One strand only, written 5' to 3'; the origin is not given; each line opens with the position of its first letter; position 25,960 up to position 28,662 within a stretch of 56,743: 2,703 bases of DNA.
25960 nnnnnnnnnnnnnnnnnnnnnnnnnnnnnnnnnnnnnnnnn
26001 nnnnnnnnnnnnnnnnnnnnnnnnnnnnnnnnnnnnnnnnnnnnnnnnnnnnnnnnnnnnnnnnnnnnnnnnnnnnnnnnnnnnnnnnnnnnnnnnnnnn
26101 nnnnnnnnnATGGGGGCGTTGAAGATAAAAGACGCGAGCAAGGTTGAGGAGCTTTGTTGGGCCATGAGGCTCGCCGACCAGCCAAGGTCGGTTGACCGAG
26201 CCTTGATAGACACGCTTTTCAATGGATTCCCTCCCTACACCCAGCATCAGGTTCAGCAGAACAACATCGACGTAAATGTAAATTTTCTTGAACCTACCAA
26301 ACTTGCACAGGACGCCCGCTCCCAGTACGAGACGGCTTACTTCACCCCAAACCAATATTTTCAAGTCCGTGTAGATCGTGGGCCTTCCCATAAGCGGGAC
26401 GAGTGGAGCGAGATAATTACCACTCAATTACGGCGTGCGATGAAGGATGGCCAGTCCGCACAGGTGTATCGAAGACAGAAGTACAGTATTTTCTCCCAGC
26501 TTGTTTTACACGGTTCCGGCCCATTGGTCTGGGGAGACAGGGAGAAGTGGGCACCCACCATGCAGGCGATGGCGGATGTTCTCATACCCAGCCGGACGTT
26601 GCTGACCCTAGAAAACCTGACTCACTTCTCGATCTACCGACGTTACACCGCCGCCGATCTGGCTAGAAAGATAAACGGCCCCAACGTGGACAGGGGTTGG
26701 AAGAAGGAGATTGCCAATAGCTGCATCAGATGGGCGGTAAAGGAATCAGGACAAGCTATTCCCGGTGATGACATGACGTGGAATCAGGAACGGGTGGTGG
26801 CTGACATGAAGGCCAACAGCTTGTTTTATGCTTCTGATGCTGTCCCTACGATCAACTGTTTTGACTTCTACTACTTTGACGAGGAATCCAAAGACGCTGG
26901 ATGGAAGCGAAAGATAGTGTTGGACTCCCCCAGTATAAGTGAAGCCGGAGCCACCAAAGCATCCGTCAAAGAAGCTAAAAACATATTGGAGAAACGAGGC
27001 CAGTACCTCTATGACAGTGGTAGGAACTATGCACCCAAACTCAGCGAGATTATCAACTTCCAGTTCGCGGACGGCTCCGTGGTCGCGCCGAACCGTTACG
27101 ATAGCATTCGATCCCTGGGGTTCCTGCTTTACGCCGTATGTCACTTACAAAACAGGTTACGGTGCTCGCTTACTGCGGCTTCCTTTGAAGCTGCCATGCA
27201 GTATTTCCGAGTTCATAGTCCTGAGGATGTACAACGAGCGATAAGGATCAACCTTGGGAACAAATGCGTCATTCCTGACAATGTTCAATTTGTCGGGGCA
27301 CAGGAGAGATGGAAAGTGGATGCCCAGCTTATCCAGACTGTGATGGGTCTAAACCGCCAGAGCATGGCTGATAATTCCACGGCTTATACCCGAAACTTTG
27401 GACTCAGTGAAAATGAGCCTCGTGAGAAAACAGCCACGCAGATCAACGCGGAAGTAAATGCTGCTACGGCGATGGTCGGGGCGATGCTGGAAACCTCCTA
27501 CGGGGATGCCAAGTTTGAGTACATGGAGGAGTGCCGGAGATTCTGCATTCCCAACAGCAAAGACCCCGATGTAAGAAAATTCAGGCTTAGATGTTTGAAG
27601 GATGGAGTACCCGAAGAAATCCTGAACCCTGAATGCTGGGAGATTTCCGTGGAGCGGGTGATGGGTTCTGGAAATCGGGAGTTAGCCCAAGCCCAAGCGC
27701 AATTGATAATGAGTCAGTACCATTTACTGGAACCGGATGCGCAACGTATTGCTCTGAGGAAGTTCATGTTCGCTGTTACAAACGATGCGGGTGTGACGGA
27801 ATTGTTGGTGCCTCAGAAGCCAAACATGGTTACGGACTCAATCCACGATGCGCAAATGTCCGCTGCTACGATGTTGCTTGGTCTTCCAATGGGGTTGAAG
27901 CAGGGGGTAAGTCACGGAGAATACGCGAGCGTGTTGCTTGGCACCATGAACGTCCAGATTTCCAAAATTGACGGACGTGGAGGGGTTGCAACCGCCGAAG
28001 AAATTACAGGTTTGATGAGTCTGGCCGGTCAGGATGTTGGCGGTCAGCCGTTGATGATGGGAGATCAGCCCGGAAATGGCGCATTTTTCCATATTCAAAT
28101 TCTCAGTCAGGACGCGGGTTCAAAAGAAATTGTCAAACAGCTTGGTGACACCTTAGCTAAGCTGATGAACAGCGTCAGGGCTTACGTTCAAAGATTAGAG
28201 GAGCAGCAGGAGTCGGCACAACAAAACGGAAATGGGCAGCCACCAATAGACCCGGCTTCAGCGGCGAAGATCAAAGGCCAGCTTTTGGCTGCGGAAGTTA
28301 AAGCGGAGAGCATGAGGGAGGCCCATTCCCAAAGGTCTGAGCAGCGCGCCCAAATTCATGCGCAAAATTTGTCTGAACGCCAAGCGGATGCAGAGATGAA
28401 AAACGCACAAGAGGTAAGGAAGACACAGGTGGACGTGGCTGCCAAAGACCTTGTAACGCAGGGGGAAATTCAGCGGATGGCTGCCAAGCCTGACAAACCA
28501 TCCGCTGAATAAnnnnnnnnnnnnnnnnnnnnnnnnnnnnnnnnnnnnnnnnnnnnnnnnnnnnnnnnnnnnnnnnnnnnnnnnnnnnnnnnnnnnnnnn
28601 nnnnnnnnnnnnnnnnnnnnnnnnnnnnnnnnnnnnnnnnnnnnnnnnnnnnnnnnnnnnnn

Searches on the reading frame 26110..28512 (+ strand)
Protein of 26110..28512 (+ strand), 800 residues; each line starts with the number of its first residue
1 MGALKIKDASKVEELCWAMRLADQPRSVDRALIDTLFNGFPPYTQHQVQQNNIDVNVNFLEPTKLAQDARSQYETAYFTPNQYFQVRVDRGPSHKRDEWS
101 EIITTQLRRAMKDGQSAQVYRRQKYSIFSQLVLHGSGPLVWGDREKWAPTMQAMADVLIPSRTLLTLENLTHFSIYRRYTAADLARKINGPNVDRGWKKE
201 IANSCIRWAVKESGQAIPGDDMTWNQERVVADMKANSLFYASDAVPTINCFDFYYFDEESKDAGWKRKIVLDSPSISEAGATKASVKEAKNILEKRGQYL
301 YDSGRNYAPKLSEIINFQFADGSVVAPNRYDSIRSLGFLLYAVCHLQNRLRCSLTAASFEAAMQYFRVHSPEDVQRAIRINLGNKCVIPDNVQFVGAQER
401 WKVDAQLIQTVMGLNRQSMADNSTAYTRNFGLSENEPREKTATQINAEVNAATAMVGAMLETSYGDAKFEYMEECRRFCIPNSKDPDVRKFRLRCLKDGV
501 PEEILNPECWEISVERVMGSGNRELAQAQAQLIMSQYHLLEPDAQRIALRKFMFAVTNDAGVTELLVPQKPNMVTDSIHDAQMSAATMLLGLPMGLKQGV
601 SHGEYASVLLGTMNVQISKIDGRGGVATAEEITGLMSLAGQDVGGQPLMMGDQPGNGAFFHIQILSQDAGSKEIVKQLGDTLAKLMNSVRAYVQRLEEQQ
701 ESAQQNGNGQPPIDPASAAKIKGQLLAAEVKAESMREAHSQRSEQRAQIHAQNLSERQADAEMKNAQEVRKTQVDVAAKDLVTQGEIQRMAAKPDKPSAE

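Call 11: search_dna_similar(query=window:26110-28512:+, collection=phages, mode=protein, max_rows=15)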
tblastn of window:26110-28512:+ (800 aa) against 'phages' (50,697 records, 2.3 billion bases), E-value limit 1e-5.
No match.

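Call 27: search_protein_families(library=phrogs, proteins=[window:26110-28512:+], max_evalue=0.001)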
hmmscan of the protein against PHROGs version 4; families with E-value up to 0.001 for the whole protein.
window:26110-28512:+ (800 aa): 0 families

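Call 58: search_solved_structures(query=window:26110-28512:+, max_evalue=1)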
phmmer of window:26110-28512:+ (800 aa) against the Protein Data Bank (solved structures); distinct sequences matched with E-value up to 1: 0.

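Call 76: find_related_loci(query=window:26110-28512:+, collection=viral_contigs, flank=10000)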
Query window:26110-28512:+ (800 aa) in viral_contigs; peptide patterns used: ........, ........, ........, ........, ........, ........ (x = any residue, [..] = any of these).
3 stretches matched a pattern, but none encodes a relative of the query by tblastn (E <= 1e-3).

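Call 79: find_related_loci(query=A8, collection=viral_contigs, flank=10000)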
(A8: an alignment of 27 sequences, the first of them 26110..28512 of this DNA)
Query A8 (800 aa) in viral_contigs; peptide patterns used: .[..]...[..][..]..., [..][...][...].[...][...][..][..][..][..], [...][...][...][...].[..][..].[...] (x = any residue, [..] = any of these).
321 stretches matched a pattern; 277 encode a relative of the query (tblastn E <= 1e-3); the best 80 are kept; 80 distinct loci.
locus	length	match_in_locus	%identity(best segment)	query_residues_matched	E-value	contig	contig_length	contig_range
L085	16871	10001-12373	59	2-794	0e+0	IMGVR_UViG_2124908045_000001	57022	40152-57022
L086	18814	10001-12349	45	1-789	0e+0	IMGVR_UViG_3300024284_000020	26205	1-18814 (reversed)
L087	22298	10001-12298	45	2-789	0e+0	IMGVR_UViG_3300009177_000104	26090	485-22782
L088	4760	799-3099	45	3-793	0e+0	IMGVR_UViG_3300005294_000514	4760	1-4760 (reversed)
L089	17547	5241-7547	43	5-775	0e+0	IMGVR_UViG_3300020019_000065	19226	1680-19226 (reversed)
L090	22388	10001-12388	42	4-798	0e+0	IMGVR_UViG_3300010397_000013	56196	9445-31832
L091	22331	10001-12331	42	3-793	0e+0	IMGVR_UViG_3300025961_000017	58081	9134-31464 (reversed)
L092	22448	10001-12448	42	3-800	0e+0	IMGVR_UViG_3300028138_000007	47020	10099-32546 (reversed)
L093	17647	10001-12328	43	4-793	0e+0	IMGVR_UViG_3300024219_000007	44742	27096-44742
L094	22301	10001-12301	43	5-773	0e+0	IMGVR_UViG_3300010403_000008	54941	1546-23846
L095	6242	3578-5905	43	4-793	0e+0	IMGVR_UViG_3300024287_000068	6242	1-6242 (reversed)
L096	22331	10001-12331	43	3-793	0e+0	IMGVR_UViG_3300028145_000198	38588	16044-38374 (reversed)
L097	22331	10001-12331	43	3-793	0e+0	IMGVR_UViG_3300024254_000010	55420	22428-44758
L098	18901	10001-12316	42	3-789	0e+0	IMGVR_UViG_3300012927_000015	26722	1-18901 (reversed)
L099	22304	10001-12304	42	3-793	0e+0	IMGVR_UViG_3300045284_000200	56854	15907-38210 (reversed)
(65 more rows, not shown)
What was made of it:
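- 26110..28512 (+): p800: conserved 800-aa protein of unknown function (portal-sized). It is the right anchor of the island. 277 viral contigs encode a relative (call 79).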

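Call 80: search_solved_structures(query=A8, max_evalue=10)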
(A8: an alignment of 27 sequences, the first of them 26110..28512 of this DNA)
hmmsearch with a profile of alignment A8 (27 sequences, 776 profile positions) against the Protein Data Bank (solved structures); distinct sequences matched with E-value up to 10: 5.
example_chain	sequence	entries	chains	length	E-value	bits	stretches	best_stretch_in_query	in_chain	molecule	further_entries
7uwk_C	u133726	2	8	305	0.18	13.3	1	514-594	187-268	Interleukin-17 receptor B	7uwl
8ek4_A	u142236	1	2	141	0.24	12.9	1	565-682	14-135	Ice-binding protein TIP-99a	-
1zvv_W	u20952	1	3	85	0.44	12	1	614-657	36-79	HPr-like protein crh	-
7uwj_C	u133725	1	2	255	0.68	11.4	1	513-571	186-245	Interleukin-17 receptor B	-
8e55_A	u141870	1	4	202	2.2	9.7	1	598-683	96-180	SG135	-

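Call 84: search_protein_families(library=pfam, alignment_id=A9, max_evalue=0.001)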
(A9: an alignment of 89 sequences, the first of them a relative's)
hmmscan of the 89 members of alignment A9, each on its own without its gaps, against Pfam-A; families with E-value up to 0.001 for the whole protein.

A. member 1, L090:7198-7821:+ (207 aa): 0 families

B. families by the number of members that match (of 89 scanned): 29 families (the first 25 are shown)
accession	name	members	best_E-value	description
PF13578.12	Methyltransf_24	10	9e-18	Methyltransferase domain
PF18922.5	DUF5672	4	3.2e-18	Protein of unknown function (DUF5672)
PF04055.27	Radical_SAM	4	1.2e-10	Radical SAM superfamily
PF13704.12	Glyco_tranf_2_4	4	1.4e-10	Glycosyl transferase family 2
PF00535.33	Glycos_transf_2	2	4.9e-11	Glycosyl transferase family 2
PF01844.29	HNH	2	4.3e-10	HNH endonuclease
PF01075.23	Glyco_transf_9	2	4.3e-10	Glycosyltransferase family 9 (heptosyltransferase)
PF13489.12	Methyltransf_23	2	4.6e-06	Methyltransferase domain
PF08242.18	Methyltransf_12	2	3.7e-05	Methyltransferase domain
PF13649.12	Methyltransf_25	2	5.7e-05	Methyltransferase domain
PF13847.12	Methyltransf_31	2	0.00012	Methyltransferase domain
PF05711.17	TylF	1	2.6e-52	Macrocin-O-methyltransferase (TylF)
PF25187.1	Acb3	1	2.5e-35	CBASS inhibitor Acb3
PF04321.23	RmlD_sub_bind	1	1.2e-24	RmlD substrate binding domain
PF01467.32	CTP_transf_like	1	1.5e-16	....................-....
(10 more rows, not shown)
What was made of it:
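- These include Methyltransf_24 (10), DUF5672 (4), Glyco_tranf_2_4 (4), GT2, GT9, GT21, TylF, RmlD, an epimerase, a cytidylyltransferase and a polysaccharide pyruvyltransferase (call 84). Islands of relatives contain GT9 heptosyltransferase, RmlD, a polysaccharide pyruvyltransferase and a cytidylyltransferase (call 84). Four GT domains plus two O-methyltransferases, and the pyruvyltransferase, RmlD and GT9 genes in sister islands (call 84), describe a glycan too complex for any known DNA modification. The junction also holds non-glycan cargo in relatives: Acb3 anti-CBASS, HNH, VRR-NUC, Cpn10 and radical SAM (call 84).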

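Call 109: search_protein_families(library=phrogs, alignment_id=A8, max_evalue=0.01)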
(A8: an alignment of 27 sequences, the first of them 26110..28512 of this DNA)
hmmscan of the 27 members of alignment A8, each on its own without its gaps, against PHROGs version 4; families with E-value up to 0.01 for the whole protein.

A. member 1, window:26110-28512:+ (800 aa): 2 families
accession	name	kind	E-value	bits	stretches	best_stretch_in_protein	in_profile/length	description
phrog_11302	-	unknown function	0.006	17.8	0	655-705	7-55/94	-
phrog_2870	-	unknown function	0.0062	18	0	700-752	41-91/102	-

B. families by the number of members that match (of 27 scanned): 5 families
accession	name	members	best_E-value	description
phrog_37528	-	2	0.0018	-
phrog_5015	-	1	0.0032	-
phrog_11302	-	1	0.006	-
phrog_2870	-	1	0.0062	-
phrog_35863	-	1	0.0081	-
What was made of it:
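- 26110..28512 (+): No informative PHROG or PDB hit (calls 27, 58, 80, 109).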
